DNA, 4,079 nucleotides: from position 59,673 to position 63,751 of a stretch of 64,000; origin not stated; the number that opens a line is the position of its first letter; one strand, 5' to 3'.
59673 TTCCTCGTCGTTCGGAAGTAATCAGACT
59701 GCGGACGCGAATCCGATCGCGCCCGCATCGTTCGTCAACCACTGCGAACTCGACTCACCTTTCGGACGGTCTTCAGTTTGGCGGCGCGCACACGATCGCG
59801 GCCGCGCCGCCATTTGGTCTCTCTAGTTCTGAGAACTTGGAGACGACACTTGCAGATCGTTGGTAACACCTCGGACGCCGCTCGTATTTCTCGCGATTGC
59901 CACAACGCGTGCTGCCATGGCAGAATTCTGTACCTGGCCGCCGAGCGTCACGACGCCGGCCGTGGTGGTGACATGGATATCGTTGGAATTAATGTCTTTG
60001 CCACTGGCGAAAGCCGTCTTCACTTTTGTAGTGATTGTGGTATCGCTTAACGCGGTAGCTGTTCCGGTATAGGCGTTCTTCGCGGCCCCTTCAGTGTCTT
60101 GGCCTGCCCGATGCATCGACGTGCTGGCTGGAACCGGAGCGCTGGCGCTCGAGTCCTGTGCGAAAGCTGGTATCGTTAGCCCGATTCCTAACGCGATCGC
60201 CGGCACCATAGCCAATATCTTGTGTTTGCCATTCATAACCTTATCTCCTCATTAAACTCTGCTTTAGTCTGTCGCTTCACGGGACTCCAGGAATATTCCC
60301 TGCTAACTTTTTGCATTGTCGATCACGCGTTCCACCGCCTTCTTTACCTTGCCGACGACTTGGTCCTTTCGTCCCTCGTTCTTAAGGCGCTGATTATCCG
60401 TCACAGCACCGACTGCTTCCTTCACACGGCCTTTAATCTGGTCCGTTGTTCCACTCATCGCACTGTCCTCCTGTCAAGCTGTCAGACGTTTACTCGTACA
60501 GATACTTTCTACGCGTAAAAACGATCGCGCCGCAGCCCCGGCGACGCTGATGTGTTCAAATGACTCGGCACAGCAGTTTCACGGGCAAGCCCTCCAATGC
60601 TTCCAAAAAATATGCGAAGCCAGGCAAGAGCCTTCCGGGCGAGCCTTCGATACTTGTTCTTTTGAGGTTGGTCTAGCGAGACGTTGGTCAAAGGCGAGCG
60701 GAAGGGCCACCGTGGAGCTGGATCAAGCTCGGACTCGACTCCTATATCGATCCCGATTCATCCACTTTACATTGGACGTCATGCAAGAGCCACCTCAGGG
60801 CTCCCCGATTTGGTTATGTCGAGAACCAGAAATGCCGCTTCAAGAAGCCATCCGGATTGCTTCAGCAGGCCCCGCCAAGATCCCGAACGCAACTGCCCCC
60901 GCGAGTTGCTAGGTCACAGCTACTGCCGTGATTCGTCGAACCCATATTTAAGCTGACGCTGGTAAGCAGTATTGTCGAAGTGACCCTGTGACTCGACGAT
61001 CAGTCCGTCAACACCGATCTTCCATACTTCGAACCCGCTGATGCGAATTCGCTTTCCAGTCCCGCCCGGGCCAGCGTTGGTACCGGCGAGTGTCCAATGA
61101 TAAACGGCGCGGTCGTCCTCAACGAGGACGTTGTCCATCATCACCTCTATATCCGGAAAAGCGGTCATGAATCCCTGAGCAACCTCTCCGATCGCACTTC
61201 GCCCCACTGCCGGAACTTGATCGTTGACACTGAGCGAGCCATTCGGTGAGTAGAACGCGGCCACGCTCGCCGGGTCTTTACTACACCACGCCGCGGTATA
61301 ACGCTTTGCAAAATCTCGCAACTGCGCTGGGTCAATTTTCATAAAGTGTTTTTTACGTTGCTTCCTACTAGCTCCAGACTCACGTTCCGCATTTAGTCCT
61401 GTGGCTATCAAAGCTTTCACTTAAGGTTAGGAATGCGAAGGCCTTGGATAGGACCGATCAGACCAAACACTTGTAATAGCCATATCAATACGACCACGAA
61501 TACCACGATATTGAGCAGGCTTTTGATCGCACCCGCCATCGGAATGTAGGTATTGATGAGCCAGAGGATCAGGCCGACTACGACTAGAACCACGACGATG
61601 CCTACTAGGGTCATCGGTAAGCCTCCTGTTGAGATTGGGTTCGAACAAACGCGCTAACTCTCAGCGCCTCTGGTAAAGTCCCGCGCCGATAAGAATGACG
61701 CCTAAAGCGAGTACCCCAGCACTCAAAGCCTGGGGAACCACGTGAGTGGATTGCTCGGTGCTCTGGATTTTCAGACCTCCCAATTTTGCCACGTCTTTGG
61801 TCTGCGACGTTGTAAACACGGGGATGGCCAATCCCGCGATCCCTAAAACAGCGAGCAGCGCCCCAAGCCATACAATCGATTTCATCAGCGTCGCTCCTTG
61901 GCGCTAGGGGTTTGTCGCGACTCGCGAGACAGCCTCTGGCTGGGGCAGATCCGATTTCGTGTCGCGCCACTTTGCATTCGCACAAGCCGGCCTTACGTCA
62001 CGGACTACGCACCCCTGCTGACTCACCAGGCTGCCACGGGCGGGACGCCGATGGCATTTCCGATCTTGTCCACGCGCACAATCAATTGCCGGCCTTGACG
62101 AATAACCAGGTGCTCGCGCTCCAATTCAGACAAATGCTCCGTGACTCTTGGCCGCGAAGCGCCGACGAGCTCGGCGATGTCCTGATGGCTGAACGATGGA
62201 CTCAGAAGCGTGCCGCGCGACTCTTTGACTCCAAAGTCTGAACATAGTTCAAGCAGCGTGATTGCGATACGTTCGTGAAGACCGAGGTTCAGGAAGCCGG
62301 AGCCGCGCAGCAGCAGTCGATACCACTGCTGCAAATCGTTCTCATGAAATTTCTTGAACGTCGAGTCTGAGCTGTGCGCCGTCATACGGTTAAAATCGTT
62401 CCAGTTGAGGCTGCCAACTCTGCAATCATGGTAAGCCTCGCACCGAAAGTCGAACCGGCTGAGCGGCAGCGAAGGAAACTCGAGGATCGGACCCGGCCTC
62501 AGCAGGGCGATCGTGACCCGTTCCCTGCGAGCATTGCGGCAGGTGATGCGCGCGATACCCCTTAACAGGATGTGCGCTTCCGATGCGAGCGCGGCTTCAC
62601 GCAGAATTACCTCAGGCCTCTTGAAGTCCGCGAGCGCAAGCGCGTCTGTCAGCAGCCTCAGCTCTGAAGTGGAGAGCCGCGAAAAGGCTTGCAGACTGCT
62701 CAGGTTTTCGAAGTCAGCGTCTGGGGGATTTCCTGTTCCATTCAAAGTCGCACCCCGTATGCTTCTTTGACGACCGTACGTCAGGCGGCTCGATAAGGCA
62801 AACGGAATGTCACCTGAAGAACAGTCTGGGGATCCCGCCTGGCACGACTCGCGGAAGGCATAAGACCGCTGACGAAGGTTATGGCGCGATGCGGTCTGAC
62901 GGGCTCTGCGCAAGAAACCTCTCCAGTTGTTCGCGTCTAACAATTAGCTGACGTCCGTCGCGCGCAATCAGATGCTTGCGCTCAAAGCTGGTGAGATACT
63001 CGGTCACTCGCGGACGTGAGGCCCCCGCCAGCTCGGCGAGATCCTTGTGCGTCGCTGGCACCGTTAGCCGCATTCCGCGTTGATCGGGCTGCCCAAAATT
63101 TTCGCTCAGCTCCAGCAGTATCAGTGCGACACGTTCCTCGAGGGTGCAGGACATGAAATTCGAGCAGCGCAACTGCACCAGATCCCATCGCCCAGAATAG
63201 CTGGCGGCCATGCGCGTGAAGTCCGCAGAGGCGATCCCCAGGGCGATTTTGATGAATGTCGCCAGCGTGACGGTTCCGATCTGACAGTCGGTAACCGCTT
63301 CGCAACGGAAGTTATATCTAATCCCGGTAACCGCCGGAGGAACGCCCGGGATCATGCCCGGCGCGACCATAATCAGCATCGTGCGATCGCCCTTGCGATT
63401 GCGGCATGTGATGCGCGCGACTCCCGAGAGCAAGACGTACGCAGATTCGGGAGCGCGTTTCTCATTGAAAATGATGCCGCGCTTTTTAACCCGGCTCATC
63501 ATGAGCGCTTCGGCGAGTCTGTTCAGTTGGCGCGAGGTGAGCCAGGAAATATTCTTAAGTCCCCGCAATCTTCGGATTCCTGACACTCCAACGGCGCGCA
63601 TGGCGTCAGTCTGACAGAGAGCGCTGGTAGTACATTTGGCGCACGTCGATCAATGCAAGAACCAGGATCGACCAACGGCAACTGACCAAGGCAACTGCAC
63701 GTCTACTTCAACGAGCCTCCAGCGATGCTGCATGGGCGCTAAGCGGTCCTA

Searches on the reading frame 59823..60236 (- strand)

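Call 62: search_protein_families(library=pfam, proteins=[window:59823-60236:-], max_evalue=0.001)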
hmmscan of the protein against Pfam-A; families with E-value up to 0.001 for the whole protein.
window:59823-60236:- (137 aa): 1 family
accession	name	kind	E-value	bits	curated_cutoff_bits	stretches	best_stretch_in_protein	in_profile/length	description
PF04972.22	BON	-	1.7e-19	70.3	27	1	64-131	1-68/69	BON domain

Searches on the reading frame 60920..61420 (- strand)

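Call 62: search_protein_families(library=pfam, proteins=[window:60920-61420:-], max_evalue=0.001)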
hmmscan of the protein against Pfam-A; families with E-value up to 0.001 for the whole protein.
window:60920-61420:- (166 aa): 4 families
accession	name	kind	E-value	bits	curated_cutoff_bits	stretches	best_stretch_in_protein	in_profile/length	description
PF07366.18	SnoaL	-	2.4e-19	69.9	28.4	1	37-157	3-126/126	SnoaL-like polyketide cyclase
PF12680.13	SnoaL_2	-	1.7e-17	64.4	27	1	39-143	2-101/102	SnoaL-like domain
PF14534.12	DUF4440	-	4.1e-06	27.6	25.2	1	35-128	2-93/107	Domain of unknown function (DUF4440)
PF13577.12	SnoaL_4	-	0.00052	20.5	24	1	32-130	7-108/126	SnoaL-like domain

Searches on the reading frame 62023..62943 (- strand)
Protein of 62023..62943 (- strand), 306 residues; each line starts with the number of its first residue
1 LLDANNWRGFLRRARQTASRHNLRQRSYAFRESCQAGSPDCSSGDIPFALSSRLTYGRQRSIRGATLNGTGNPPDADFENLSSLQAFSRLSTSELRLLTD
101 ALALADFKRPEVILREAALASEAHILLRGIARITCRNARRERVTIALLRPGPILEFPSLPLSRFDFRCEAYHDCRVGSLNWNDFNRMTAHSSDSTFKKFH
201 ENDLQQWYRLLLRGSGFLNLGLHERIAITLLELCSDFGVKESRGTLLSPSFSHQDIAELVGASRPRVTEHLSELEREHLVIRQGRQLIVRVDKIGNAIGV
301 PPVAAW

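Call 28: search_protein_families(library=pfam, proteins=[window:62023-62943:-], max_evalue=0.001)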
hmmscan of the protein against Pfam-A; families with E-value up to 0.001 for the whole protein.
window:62023-62943:- (306 aa): 3 families
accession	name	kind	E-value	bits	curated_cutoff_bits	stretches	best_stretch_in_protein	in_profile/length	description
PF13545.12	HTH_Crp_2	-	1.4e-11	44.6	27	1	224-289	1-60/70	Crp-like helix-turn-helix domain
PF00027.35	cNMP_binding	-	4.4e-06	27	27.5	1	107-189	4-87/89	Cyclic nucleotide-binding domain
PF13412.12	HTH_24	-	0.00016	21.6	21.9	1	252-280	19-47/48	Winged helix-turn-helix DNA-binding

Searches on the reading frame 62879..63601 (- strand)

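Call 28: search_protein_families(library=pfam, proteins=[window:62879-63601:-], max_evalue=0.001)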
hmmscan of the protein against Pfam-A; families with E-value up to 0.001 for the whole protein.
window:62879-63601:- (240 aa): 2 families
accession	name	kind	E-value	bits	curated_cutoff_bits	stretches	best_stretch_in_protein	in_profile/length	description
PF13545.12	HTH_Crp_2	-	3.2e-14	53.1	27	1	156-228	1-69/70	Crp-like helix-turn-helix domain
PF00027.35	cNMP_binding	-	6.7e-10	39.2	27.5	1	37-119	3-85/89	Cyclic nucleotide-binding domain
